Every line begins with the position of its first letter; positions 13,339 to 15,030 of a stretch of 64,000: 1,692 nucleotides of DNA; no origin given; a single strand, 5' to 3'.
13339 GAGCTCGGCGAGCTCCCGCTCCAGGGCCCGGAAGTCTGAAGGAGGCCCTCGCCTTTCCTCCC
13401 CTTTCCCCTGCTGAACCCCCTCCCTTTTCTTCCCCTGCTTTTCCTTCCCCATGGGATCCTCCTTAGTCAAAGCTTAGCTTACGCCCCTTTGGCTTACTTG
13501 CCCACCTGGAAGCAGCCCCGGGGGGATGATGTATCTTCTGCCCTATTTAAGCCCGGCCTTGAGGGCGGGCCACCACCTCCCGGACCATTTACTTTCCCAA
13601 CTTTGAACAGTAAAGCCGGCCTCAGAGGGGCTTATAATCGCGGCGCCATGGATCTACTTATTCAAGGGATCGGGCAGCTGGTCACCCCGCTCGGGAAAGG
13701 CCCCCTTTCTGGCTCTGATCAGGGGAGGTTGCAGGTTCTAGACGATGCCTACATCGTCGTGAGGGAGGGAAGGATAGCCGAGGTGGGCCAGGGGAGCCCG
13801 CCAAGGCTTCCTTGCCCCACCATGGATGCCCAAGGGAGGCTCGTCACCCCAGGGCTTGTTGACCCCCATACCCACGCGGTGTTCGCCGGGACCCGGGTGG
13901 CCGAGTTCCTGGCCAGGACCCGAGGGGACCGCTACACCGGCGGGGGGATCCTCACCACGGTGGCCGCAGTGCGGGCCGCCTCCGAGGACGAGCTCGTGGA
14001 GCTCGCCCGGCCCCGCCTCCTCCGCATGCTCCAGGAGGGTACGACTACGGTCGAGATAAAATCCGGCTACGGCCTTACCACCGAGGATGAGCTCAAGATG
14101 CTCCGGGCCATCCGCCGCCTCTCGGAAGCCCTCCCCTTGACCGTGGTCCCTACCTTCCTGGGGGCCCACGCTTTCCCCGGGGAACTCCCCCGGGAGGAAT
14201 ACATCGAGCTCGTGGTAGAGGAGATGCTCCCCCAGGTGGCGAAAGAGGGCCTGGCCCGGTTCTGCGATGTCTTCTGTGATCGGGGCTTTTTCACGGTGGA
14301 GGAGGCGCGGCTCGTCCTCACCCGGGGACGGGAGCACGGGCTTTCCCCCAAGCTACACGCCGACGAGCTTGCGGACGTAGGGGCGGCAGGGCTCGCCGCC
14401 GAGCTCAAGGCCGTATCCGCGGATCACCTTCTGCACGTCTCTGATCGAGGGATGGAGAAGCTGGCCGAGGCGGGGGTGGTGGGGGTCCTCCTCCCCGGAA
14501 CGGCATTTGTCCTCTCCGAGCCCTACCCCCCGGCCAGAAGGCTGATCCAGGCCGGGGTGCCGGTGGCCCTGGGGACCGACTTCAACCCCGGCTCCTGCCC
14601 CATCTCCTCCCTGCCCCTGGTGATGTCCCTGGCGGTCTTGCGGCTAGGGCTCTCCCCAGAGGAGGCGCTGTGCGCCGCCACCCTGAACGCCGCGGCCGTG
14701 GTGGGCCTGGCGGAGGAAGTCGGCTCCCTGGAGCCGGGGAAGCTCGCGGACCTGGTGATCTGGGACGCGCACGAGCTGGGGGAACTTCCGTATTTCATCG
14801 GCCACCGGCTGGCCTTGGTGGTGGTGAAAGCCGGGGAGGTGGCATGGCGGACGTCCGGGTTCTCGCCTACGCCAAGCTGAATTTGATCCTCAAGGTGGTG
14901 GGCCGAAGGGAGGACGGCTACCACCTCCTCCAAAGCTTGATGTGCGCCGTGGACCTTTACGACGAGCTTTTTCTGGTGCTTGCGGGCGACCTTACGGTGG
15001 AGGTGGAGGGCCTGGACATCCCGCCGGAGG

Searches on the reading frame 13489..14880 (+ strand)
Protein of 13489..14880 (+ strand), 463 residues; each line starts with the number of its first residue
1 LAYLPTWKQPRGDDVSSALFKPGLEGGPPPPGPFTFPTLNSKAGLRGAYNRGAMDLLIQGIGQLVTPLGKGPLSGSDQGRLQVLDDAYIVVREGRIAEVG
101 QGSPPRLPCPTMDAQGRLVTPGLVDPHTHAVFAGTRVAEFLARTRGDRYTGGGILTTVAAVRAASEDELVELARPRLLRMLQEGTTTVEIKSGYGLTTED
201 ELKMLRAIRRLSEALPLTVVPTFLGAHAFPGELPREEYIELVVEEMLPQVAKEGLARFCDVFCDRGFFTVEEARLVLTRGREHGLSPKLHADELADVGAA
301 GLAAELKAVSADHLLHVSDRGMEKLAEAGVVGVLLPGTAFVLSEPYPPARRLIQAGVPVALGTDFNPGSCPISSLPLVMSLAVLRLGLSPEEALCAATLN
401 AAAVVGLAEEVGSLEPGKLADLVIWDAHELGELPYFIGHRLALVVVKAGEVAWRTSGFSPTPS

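Call 75: search_protein_families(library=pfam, proteins=[window:13489-14880:+], max_evalue=0.00001)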
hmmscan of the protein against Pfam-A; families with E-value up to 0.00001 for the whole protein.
window:13489-14880:+ (463 aa): 2 families
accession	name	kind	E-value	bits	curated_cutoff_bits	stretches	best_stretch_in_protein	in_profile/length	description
PF07969.17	Amidohydro_3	-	7.1e-28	98.7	29.7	2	158-428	147-447/472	Amidohydrolase family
PF01979.26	Amidohydro_1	-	3.4e-25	89.5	25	1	118-429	1-322/345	Amidohydrolase family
